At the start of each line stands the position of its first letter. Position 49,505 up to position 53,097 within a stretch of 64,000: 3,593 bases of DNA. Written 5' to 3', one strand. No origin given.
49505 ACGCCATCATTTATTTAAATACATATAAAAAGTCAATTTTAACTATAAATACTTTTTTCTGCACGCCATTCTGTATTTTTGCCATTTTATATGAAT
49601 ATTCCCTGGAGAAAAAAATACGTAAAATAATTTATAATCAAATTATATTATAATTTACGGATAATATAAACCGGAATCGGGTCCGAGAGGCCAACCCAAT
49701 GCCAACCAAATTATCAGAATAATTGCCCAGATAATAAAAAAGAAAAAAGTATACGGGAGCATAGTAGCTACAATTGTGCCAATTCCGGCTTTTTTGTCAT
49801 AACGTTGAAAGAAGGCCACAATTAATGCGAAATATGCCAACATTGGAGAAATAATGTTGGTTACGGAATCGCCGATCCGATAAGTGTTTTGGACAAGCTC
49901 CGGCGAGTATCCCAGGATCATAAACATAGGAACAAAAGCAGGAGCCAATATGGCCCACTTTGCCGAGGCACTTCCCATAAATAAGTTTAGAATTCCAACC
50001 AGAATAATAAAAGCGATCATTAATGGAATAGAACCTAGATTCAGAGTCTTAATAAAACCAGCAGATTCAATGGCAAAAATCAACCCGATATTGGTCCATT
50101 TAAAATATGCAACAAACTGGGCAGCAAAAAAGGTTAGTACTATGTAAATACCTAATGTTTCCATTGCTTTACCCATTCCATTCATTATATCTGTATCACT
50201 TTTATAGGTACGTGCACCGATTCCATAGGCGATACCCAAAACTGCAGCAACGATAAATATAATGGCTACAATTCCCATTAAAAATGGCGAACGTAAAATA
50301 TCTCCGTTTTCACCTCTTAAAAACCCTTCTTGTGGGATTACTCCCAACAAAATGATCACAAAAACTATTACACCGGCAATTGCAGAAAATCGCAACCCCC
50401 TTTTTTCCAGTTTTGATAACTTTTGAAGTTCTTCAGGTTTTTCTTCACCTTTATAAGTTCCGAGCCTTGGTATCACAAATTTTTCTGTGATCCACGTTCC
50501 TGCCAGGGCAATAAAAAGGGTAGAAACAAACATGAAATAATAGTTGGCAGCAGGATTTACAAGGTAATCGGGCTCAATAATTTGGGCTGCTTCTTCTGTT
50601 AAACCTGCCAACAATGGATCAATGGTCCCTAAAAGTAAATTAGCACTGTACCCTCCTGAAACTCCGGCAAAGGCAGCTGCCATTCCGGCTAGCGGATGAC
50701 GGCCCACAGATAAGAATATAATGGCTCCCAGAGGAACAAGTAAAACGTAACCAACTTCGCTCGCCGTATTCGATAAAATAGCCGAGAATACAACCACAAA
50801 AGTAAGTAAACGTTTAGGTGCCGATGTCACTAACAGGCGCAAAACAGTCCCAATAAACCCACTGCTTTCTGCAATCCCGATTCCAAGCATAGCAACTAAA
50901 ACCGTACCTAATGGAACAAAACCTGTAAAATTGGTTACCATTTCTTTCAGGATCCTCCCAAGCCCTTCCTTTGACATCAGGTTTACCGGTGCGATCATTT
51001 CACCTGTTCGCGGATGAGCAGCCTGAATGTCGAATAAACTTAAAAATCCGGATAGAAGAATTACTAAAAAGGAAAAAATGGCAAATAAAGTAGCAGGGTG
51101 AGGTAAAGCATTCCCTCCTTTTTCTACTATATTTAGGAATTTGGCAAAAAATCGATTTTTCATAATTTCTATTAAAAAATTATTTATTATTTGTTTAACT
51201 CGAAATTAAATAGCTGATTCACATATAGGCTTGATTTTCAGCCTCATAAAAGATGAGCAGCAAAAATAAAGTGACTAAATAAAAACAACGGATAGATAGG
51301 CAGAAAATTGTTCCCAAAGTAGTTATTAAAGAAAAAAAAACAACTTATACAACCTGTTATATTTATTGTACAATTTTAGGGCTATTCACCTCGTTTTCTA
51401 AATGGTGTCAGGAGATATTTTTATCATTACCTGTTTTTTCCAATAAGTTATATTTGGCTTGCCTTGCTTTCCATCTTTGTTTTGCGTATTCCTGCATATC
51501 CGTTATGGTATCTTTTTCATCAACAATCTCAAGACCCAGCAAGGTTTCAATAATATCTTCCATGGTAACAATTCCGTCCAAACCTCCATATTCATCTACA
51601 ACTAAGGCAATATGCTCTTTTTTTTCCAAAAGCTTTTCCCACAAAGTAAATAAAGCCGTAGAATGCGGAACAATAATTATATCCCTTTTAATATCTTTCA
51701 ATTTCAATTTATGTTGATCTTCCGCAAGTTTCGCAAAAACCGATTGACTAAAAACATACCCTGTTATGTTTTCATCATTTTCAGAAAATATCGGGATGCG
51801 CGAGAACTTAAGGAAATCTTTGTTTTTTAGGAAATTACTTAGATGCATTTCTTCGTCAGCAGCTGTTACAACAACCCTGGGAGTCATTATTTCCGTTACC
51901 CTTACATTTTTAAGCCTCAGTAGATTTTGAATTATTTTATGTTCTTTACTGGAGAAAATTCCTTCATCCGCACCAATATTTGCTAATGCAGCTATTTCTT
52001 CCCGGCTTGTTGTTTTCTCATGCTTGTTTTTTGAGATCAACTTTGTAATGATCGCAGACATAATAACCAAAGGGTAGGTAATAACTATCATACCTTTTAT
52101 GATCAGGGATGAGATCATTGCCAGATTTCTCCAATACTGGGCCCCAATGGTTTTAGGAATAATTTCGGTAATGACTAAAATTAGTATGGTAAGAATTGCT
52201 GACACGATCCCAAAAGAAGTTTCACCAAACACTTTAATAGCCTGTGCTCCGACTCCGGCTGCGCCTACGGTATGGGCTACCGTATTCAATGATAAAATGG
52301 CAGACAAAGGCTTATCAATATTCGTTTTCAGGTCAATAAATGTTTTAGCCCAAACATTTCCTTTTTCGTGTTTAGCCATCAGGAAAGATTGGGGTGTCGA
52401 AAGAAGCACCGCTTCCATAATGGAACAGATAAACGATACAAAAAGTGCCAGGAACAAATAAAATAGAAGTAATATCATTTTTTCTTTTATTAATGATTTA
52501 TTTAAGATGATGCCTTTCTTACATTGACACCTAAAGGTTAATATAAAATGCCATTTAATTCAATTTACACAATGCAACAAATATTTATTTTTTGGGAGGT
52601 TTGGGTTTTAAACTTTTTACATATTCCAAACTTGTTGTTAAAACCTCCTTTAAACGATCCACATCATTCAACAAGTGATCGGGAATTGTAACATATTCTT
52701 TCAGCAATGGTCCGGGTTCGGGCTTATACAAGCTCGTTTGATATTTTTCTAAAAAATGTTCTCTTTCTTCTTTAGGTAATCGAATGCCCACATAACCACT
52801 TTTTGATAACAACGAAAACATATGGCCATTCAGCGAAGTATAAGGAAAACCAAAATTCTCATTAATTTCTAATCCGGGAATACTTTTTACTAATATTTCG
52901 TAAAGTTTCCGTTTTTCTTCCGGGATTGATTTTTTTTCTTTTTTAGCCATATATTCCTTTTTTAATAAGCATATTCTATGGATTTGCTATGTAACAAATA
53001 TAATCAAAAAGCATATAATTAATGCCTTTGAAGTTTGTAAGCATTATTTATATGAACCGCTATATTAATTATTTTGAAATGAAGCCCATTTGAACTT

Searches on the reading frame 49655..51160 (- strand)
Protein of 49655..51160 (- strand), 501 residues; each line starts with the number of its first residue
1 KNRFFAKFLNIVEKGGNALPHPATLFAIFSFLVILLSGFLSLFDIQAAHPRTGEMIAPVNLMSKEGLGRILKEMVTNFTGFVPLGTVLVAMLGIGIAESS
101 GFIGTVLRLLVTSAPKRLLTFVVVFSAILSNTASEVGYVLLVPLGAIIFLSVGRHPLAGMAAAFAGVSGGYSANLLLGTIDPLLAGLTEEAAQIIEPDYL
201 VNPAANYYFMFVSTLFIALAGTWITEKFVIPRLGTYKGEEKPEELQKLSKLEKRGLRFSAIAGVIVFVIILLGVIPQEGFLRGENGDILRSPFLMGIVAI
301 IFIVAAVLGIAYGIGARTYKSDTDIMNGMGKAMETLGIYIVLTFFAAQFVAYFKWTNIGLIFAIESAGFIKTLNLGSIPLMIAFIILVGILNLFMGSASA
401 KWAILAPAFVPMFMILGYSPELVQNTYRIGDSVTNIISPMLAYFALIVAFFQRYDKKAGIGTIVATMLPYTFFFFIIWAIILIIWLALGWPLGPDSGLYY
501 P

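Call 84: search_protein_families(library=pfam, proteins=[window:49655-51160:-], max_evalue=0.01)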
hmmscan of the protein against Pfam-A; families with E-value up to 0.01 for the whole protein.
window:49655-51160:- (501 aa): 2 families
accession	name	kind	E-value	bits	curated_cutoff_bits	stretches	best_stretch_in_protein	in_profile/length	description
PF03806.19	ABG_transport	-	7.2e-193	641.8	27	1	7-500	1-502/502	AbgT putative transporter family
PF03606.21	DcuC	-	1e-07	31.3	23.1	1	98-484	93-458/461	C4-dicarboxylate anaerobic carrier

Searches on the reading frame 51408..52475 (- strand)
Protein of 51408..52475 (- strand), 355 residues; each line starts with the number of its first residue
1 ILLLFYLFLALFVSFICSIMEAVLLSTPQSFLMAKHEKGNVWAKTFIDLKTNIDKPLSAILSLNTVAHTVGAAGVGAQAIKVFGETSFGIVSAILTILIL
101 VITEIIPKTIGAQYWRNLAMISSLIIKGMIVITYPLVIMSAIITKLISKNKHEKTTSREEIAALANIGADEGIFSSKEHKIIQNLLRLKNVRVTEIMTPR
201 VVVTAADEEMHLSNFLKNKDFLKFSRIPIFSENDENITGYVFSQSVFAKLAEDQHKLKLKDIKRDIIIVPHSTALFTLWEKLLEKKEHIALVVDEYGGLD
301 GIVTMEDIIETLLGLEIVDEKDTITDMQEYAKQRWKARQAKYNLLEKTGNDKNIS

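Call 84: search_protein_families(library=pfam, proteins=[window:51408-52475:-], max_evalue=0.01)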
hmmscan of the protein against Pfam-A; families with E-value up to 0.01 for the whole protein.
window:51408-52475:- (355 aa): 2 families
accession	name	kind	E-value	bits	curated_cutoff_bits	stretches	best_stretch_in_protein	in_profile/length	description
PF01595.25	CNNM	-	4.6e-31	108.3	28.4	1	7-178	3-181/181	Cyclin M transmembrane N-terminal domain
PF00571.33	CBS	-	2.3e-11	44.3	24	1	260-313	2-56/57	CBS domain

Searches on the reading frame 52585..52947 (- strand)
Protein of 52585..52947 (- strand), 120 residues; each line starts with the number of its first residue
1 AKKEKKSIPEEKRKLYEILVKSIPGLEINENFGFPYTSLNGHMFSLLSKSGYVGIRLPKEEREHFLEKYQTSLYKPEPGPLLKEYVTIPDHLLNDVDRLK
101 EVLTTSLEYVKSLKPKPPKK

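Call 84: search_protein_families(library=pfam, proteins=[window:52585-52947:-], max_evalue=0.01)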
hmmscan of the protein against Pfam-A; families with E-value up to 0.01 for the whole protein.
window:52585-52947:- (120 aa): 1 family
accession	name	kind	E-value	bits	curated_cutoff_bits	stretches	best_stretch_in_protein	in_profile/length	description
PF04993.18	TfoX_N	-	3.2e-05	24.4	30.1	1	33-108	16-89/91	TfoX N-terminal domain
